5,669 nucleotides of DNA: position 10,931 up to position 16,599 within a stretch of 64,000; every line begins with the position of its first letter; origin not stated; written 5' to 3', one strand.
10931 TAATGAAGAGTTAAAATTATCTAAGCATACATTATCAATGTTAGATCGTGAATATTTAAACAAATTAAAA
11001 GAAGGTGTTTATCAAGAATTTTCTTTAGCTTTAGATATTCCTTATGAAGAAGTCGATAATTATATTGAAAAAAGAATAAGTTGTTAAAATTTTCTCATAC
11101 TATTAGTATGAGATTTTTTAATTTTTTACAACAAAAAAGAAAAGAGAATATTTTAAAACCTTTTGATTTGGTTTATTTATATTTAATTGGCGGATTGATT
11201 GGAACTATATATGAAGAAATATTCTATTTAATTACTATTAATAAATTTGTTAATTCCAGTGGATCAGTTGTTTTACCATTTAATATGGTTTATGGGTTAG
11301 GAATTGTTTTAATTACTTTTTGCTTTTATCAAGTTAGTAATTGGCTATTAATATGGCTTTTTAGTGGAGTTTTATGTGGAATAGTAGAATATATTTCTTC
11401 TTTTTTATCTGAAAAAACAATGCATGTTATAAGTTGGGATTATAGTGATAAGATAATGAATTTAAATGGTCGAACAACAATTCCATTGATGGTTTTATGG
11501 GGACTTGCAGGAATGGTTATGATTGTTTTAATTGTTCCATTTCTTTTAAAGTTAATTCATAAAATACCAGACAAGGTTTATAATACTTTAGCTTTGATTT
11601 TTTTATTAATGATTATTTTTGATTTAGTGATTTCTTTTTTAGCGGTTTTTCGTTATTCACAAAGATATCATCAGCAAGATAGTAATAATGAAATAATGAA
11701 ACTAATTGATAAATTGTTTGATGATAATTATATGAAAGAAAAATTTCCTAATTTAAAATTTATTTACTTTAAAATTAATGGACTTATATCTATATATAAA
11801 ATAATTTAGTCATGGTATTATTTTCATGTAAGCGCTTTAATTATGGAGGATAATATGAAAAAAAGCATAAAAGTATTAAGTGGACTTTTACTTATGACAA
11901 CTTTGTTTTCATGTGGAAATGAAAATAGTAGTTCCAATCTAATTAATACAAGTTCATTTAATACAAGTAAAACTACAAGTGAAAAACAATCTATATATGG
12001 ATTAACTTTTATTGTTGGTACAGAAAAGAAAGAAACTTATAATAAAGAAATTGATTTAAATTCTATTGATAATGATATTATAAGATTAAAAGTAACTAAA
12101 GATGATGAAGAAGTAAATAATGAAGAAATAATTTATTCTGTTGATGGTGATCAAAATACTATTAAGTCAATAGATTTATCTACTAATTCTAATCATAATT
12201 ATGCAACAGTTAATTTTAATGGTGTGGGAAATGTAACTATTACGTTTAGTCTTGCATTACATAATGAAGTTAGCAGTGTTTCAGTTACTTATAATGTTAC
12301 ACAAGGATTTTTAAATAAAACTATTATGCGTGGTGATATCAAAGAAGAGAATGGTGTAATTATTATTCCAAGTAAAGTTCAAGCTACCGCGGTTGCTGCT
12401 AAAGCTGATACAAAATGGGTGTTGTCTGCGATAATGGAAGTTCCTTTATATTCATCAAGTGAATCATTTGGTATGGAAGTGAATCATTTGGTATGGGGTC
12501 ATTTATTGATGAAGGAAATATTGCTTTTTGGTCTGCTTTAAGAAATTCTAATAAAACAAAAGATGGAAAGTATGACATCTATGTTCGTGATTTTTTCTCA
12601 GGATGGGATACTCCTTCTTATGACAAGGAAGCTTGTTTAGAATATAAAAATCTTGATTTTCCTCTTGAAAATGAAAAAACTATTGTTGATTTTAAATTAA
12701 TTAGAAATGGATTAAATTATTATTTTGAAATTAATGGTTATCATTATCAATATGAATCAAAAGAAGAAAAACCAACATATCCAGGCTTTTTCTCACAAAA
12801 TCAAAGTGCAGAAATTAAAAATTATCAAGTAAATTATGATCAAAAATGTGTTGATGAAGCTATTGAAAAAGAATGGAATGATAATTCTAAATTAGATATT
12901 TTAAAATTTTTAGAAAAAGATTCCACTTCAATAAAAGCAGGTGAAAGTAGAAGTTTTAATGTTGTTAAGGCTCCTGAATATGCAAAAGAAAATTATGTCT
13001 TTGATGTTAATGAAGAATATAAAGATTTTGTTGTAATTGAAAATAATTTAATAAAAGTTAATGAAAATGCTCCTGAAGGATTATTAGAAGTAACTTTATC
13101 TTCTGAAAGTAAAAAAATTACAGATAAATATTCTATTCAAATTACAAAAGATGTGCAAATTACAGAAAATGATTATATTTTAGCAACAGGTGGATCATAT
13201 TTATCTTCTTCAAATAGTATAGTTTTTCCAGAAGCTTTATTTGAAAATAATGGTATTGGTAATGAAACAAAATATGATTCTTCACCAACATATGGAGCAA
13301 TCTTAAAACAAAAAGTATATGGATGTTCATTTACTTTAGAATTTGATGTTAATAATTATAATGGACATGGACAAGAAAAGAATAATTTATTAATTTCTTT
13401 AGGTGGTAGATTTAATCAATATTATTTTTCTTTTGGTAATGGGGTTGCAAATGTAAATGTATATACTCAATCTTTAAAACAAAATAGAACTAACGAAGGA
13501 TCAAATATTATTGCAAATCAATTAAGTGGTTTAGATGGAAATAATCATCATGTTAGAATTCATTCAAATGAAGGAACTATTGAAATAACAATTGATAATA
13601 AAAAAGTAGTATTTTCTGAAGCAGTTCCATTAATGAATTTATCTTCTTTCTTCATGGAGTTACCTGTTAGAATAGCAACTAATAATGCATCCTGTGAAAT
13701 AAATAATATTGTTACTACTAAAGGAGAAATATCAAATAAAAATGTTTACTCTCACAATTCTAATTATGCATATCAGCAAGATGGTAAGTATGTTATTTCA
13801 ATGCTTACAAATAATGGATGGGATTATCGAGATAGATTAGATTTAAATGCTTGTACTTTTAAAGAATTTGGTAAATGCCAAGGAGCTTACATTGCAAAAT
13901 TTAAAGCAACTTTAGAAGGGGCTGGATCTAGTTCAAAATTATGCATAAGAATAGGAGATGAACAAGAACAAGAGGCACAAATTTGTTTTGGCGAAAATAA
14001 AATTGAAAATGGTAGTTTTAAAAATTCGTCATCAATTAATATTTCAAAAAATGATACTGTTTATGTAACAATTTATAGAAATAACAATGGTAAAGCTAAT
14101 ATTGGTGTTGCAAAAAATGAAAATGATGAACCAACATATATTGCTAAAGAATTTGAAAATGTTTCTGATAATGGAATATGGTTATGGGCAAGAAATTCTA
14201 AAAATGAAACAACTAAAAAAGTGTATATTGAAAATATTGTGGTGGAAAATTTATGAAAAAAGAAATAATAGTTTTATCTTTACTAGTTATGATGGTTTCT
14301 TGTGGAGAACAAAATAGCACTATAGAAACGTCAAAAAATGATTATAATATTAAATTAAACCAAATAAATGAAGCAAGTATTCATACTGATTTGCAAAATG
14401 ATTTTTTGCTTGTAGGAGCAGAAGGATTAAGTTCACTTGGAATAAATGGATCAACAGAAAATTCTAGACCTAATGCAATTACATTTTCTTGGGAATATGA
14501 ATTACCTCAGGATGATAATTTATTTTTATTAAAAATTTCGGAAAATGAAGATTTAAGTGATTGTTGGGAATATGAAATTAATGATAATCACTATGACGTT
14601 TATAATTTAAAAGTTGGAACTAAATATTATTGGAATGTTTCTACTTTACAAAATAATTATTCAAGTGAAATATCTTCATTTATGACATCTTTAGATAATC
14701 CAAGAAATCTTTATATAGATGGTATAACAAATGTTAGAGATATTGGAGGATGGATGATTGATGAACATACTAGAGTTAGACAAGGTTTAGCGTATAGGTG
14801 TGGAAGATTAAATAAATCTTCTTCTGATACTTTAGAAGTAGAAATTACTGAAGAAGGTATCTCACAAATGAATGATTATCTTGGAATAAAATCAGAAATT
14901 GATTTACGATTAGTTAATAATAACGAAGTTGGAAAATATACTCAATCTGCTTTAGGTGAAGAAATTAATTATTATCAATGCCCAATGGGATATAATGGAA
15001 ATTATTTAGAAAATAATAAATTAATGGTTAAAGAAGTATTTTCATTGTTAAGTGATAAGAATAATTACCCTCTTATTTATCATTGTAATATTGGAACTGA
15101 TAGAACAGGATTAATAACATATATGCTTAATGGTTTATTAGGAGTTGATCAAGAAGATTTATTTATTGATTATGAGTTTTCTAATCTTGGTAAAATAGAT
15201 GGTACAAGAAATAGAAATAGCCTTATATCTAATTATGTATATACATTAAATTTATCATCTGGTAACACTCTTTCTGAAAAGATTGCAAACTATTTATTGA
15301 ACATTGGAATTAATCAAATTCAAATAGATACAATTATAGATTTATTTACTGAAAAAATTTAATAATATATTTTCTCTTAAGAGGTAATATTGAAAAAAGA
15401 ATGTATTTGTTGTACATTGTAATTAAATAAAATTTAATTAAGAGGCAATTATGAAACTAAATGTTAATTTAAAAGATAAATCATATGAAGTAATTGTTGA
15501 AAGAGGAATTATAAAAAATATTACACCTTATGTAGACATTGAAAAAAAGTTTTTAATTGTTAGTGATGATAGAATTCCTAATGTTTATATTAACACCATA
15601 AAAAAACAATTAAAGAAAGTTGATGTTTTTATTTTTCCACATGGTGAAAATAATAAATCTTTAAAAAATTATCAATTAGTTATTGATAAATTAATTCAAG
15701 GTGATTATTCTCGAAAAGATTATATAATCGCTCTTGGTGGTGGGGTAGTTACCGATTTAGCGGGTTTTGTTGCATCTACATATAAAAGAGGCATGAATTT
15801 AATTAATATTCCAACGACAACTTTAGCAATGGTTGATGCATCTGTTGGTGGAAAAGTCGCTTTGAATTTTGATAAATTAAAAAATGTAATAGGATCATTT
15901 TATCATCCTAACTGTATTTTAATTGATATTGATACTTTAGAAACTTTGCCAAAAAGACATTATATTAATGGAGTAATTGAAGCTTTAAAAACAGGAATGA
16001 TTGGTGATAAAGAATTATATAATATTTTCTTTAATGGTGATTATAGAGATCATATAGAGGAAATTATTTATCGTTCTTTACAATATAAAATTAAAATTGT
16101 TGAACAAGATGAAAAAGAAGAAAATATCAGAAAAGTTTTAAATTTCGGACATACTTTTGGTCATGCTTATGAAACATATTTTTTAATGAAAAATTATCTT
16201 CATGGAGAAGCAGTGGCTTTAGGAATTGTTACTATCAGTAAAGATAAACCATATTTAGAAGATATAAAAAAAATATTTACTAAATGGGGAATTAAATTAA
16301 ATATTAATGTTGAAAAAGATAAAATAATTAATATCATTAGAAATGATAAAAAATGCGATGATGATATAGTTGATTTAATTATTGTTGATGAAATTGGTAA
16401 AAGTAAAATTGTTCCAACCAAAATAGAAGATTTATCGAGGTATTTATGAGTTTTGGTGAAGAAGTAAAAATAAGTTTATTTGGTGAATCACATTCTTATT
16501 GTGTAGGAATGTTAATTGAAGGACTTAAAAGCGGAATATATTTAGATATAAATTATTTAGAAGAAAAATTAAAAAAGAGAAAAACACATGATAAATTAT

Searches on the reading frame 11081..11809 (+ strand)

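Call 76: search_protein_families(library=pfam, proteins=[window:11081-11809:+], max_evalue=0.00001)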
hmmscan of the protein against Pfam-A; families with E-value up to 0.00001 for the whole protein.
window:11081-11809:+ (242 aa): 1 family
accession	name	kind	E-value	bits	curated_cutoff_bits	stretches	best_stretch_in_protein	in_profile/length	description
PF06541.16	ABC_trans_CmpB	-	4.9e-34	118.1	25.9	1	33-186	2-151/151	Putative ABC-transporter type IV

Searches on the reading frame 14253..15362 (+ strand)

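Call 77: search_protein_families(library=pfam, proteins=[window:14253-15362:+], max_evalue=0.00001)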
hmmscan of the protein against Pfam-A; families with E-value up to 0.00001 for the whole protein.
window:14253-15362:+ (369 aa): 2 families
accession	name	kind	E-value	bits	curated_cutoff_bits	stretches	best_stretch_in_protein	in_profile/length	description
PF13350.11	Y_phosphatase3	-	8.7e-25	88.5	22.2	1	155-313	3-170/240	Tyrosine phosphatase family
PF03162.18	Y_phosphatase2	-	5.2e-07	29.8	27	1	208-296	30-116/165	Tyrosine phosphatase family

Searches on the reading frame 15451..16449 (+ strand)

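Call 77: search_protein_families(library=pfam, proteins=[window:15451-16449:+], max_evalue=0.00001)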
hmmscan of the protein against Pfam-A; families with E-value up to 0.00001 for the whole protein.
window:15451-16449:+ (332 aa): 4 families
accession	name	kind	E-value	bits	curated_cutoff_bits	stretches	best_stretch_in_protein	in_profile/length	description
PF01761.26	DHQ_synthase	-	4.5e-45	152.4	24.2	1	60-172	2-114/115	3-dehydroquinate synthase N-terminal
PF24621.2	DHQS_C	-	1.5e-29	103.2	27.6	1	174-301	1-143/144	3-dehydroquinate synthase C-terminal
PF13685.12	Fe-ADH_2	-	7e-10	39.5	28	1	32-165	20-147/149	Iron-containing alcohol dehydrogenase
PF00465.25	Fe-ADH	-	2.6e-09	37.4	31.3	1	13-123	3-130/168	Iron-containing alcohol dehydrogenase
